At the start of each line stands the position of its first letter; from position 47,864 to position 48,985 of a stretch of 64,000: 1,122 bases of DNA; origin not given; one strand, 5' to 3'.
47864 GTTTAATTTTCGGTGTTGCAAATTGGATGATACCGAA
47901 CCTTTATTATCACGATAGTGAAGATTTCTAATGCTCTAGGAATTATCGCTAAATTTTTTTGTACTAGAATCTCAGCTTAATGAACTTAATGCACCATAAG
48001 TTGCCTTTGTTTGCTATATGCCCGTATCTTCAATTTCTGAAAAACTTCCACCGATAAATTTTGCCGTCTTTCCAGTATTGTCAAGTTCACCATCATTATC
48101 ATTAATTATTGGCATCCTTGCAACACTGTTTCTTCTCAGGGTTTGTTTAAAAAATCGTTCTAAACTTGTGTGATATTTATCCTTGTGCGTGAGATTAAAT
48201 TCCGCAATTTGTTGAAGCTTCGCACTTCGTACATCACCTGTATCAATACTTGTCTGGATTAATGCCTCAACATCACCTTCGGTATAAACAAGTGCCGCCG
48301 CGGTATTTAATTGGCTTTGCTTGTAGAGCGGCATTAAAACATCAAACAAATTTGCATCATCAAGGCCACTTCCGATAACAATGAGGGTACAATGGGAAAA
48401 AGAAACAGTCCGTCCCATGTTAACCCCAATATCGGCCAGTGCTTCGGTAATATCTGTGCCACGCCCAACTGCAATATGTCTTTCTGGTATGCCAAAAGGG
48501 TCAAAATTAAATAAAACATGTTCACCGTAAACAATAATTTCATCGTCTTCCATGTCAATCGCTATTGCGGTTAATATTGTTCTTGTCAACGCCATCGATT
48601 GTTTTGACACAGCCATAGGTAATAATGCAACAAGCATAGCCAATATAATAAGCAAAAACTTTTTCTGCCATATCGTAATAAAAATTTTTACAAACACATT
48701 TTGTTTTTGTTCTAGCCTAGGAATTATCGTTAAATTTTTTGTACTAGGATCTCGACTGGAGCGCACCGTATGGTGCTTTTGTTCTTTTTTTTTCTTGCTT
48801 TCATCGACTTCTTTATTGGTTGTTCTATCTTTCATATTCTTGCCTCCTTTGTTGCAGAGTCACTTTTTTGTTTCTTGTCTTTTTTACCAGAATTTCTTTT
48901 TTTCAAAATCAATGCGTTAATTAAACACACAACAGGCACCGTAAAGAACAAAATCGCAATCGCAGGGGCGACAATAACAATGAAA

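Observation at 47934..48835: The gerAC-like gene is bracketed by two same-orientation repeat copies, truncated at one end and extended through the repeat at the other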

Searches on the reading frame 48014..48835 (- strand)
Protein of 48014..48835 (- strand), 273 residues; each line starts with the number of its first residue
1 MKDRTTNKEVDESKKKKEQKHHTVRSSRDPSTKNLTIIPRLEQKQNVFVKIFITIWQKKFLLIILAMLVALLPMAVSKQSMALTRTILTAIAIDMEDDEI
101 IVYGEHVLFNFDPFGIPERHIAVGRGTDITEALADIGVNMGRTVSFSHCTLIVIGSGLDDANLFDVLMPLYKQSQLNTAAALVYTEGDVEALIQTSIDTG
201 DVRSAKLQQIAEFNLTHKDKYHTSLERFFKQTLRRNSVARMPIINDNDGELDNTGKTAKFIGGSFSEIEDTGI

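Call 5: search_protein_families(library=pfam, proteins=[window:48014-48835:-], max_evalue=0.01)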
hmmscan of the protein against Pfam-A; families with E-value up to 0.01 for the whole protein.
window:48014-48835:- (273 aa): 1 family
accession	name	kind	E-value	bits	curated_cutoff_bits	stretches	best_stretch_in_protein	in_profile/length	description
PF25198.1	Spore_GerAC_N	-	2.8e-17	63.6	27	1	85-244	8-174/176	Spore germination protein N-terminal domain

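Call 10: find_homologous_proteins(query=window:48014-48835:-)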
Query window:48014-48835:- (273 aa): 17 proteins with E <= 0.001 among 942 candidates.
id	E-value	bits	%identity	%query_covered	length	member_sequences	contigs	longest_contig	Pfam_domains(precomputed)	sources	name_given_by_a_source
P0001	6.5e-174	595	100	100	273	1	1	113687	PF25198.2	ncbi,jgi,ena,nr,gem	ncbi:MAG: hypothetical protein FWE01_00535 [Firmicutes bacterium]|nr:hypothetical protein [Bacillota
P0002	8.6e-101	355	71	83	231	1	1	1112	PF25198.2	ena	-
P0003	1.6e-98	348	71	81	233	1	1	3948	PF25198.2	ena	-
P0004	1.3e-92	328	69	78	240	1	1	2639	PF25198.2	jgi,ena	-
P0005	3.7e-66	242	52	81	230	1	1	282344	PF25198.2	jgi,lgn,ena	-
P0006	1.7e-62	230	51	79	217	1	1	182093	PF25198.2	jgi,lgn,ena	-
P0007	6.4e-62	228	49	78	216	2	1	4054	PF25198.2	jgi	-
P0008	5.9e-59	218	50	79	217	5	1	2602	PF25198.2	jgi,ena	-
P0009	3.4e-58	216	49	74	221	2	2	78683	PF25198.2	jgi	-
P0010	1.5e-55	207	49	75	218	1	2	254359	PF25198.2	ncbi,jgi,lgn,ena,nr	ncbi:MAG: hypothetical protein FWE45_00890 [Firmicutes bacterium]|nr:hypothetical protein [Bacillota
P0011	1.8e-55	207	50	78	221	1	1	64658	PF25198.2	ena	-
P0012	2.8e-55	206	46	77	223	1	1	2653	PF25198.2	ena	-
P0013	3.3e-55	206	49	76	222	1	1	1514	PF25198.2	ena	-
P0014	1.1e-53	201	45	80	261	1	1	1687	PF25198.2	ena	-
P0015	2.6e-53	200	48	73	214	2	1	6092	PF25198.2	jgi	-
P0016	4.3e-43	166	44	74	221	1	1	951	PF25198.2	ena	-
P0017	8.6e-40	155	43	75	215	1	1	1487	PF25198.2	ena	-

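Call 13: find_encoding_contigs(protein=P0003, flank=4000, max_places=2)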
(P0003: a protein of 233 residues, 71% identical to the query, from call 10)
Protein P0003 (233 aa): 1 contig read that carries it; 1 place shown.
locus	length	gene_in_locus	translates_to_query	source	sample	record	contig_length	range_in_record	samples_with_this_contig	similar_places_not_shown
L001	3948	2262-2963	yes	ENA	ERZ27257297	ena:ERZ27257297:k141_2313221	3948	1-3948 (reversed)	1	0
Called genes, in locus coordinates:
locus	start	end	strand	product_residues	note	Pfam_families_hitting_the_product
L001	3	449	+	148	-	?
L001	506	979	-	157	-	-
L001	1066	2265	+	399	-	PF03845:Spore_permease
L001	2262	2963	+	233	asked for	PF25198:Spore_GerAC_N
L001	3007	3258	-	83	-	-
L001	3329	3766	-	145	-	-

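Call 14: find_encoding_contigs(protein=P0004, flank=4000, max_places=2)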
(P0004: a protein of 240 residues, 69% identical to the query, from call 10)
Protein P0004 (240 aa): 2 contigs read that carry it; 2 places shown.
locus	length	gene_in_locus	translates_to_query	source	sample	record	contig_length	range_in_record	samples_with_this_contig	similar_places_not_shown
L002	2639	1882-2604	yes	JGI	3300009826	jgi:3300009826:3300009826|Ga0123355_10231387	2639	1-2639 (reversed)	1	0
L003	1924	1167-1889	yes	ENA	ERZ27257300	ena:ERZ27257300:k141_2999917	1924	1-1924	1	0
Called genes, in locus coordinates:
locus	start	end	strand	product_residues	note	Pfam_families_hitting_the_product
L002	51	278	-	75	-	-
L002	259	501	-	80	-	-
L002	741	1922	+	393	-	PF03845:Spore_permease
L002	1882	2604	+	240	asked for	PF25198:Spore_GerAC_N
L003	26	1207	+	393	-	PF03845:Spore_permease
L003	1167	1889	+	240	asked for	PF25198:Spore_GerAC_N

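Call 15: find_encoding_contigs(protein=P0005, flank=6000, max_places=2)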
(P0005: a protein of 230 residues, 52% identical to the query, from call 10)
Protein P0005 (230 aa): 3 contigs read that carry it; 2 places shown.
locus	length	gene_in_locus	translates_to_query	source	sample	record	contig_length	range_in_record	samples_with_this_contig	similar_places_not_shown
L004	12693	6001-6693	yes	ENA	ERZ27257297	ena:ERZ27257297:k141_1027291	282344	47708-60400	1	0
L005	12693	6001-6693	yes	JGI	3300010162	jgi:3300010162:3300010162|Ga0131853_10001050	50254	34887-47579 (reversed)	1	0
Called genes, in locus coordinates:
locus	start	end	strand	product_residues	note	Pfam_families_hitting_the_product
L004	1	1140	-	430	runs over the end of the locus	PF01053:Cys_Met_Meta_PP, PF00155:Aminotran_1_2 (weak)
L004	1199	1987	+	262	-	PF06750:A24_N_bact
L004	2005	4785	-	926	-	PF07517:SecA_DEAD, PF00270:DEAD (faint), PF01043:SecA_PP_bind, PF21090:P-loop_SecA, PF07516:SecA_SW, PF02810:SEC-C (weak)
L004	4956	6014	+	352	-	PF03845:Spore_permease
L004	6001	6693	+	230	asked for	PF25198:Spore_GerAC_N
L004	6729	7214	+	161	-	-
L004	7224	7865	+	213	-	PF12917:YfbR-like (weak), PF13023:HD_3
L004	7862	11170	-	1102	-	PF00270:DEAD (weak), PF00580:UvrD-helicase, PF13087:AAA_12 (faint), PF13245:AAA_19, PF13361:UvrD_C, PF13538:UvrD_C_2 (faint), PF12705:PDDEXK_1 (weak)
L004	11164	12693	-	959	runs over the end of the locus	PF21445:ADDB_N, PF12705:PDDEXK_1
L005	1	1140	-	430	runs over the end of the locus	PF01053:Cys_Met_Meta_PP, PF00155:Aminotran_1_2 (weak)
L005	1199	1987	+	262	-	PF06750:A24_N_bact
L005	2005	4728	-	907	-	PF07517:SecA_DEAD, PF00270:DEAD (faint), PF01043:SecA_PP_bind, PF21090:P-loop_SecA, PF07516:SecA_SW, PF02810:SEC-C (weak)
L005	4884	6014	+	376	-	PF03845:Spore_permease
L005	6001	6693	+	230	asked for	PF25198:Spore_GerAC_N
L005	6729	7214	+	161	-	-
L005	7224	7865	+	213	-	PF12917:YfbR-like (weak), PF13023:HD_3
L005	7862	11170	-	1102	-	PF00270:DEAD (weak), PF00580:UvrD-helicase, PF13087:AAA_12 (faint), PF13245:AAA_19, PF13361:UvrD_C, PF13538:UvrD_C_2 (faint), PF12705:PDDEXK_1 (weak)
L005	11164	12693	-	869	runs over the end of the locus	PF21445:ADDB_N, PF12705:PDDEXK_1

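Call 37: search_protein_representatives(alignment_id=A2)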
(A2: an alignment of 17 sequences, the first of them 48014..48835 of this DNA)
Query: 17 sequences, 220 profile positions. Proteins with E-value up to 0.001 (for the whole library): 1451; up to 1e-10: 387; up to 1e-30: 21. The best 150 are listed.
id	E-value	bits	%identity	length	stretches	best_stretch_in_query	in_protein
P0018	1.2e-82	292.9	-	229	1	4-214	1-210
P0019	2.0e-80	285.7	-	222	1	4-218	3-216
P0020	2.0e-75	269.4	-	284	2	3-191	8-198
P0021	1.0e-69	250.7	-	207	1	5-206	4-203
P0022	4.3e-62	225.8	-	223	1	4-218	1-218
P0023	1.1e-59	217.9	-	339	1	4-218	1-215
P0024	8.8e-59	214.9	-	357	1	4-218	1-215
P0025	5.5e-57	209.1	-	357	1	4-218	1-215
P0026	8.1e-56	205.2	-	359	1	4-218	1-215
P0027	5.9e-51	189.3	-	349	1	4-219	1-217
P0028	2.8e-47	177.3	-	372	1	5-218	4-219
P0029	9.6e-46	172.3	-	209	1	3-204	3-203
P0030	1.5e-42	161.8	-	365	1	8-218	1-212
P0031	4.2e-41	157.1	-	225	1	4-219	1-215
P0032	1.6e-39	152.0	-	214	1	4-217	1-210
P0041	1.3e-27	113.0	-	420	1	4-206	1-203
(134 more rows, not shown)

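Call 38: search_protein_families(library=pfam, proteins=[P0018, P0019, P0020, P0021, P0022, P0023, P0024, P0027, P0028, P0041], max_evalue=0.001)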
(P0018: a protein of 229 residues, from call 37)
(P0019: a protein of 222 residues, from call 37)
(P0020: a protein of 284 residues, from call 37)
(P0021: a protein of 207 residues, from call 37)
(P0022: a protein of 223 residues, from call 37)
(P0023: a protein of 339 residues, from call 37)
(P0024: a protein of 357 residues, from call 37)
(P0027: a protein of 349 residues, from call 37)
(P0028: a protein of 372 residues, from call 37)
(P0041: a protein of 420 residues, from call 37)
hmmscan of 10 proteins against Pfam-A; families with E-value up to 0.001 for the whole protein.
P0018 (229 aa): 1 family
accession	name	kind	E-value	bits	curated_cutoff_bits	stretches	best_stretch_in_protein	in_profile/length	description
PF25198.1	Spore_GerAC_N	-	2e-23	83.6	27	1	35-186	8-166/176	Spore germination protein N-terminal domain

P0019 (222 aa): 1 family
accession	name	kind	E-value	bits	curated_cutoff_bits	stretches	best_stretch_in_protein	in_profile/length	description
PF25198.1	Spore_GerAC_N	-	2.1e-17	64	27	1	38-194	9-173/176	Spore germination protein N-terminal domain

P0020 (284 aa): 1 family
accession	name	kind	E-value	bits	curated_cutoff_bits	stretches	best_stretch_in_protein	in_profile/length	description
PF25198.1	Spore_GerAC_N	-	1.3e-14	54.9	27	1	44-192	9-162/176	Spore germination protein N-terminal domain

P0021 (207 aa): 1 family
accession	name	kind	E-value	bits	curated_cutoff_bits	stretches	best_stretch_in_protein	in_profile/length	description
PF25198.1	Spore_GerAC_N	-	1.1e-17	64.8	27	1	37-195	8-175/176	Spore germination protein N-terminal domain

P0022 (223 aa): 1 family
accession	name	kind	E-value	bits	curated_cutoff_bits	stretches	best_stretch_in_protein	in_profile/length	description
PF25198.1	Spore_GerAC_N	-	6.6e-17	62.3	27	1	35-183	8-162/176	Spore germination protein N-terminal domain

P0023 (339 aa): 2 families
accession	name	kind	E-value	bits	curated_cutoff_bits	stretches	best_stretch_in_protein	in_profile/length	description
PF25198.1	Spore_GerAC_N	-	2.8e-23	83.1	27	1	34-195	7-175/176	Spore germination protein N-terminal domain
PF05504.16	Spore_GerAC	-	0.00035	21.2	23.6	1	208-335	4-160/167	Spore germination B3/ GerAC like, C-terminal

P0024 (357 aa): 2 families
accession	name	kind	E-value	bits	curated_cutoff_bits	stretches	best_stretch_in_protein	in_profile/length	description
PF25198.1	Spore_GerAC_N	-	1.2e-22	81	27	1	37-192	10-172/176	Spore germination protein N-terminal domain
PF05504.16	Spore_GerAC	-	1.4e-19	71.3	23.6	1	207-355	3-163/167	Spore germination B3/ GerAC like, C-terminal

P0027 (349 aa): 2 families
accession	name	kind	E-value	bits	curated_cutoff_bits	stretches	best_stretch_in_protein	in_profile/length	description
PF25198.1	Spore_GerAC_N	-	1.7e-20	74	27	1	34-194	7-173/176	Spore germination protein N-terminal domain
PF05504.16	Spore_GerAC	-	7.4e-08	33.1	23.6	1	208-348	3-163/167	Spore germination B3/ GerAC like, C-terminal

P0028 (372 aa): 2 families
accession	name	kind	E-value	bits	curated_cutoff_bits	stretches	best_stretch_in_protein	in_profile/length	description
PF25198.1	Spore_GerAC_N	-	1.2e-19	71.3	27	1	39-199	10-175/176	Spore germination protein N-terminal domain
PF05504.16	Spore_GerAC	-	4.8e-18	66.3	23.6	1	211-370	3-163/167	Spore germination B3/ GerAC like, C-terminal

P0041 (420 aa): 2 families
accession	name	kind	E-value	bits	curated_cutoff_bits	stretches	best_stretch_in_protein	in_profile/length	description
PF25198.1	Spore_GerAC_N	-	6.1e-31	108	27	1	34-195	7-175/176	Spore germination protein N-terminal domain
PF05504.16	Spore_GerAC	-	1.6e-09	38.5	23.6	1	246-416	4-162/167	Spore germination B3/ GerAC like, C-terminal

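Call 42: find_encoding_contigs(protein=P0002, flank=2000, max_places=2)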
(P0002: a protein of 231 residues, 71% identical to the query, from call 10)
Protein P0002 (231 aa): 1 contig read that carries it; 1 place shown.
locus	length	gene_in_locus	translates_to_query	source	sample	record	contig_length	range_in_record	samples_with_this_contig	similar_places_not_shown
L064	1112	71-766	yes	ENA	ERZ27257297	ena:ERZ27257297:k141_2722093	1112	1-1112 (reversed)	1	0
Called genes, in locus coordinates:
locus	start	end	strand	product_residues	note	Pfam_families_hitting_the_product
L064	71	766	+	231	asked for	PF25198:Spore_GerAC_N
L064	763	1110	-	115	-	?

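Call 59: search_solved_structures(query=A2, max_evalue=0.01)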
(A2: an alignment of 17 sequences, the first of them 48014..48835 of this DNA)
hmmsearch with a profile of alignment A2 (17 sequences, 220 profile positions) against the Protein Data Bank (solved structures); distinct sequences matched with E-value up to 0.01: 1.
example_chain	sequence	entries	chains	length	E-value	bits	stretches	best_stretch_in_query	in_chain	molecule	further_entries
3n54_B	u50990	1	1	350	0.0044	19.7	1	68-147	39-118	Spore germination protein B3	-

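Call 64: predict_structure(alignment_id=A2)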
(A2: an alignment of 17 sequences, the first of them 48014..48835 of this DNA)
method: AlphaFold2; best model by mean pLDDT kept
length: 273 residues; sequences in the alignment: 17
mean_pLDDT: 81.9   pTM: 0.68
mean pLDDT of the five models: 81.9, 81.3, 81.1, 81.1, 80.5
residues with pLDDT >= 90: 148; 70-90: 60; 50-70: 32; < 50: 33
segments of 3 or more residues with pLDDT < 50: 1-4, 6-9, 15-29, 31-36
pLDDT, mean of each block of 10 residues (from residue 1): 46 47 44 48 69 88 92 63 77 96 88 73 96 94 91 96 96 91 96 94 89 81 91 91 92 91 94 69
secondary structure, 60 per line:
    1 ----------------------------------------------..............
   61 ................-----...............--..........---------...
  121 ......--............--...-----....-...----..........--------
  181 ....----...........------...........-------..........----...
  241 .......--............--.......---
elements in order: H47-76 E85-96 E99-108 E118-126 H129-140 E143-145 E151-154 H163-172 E181-184 H189-199 H206-216 H225-233 E238-247 E250-261 E264-270
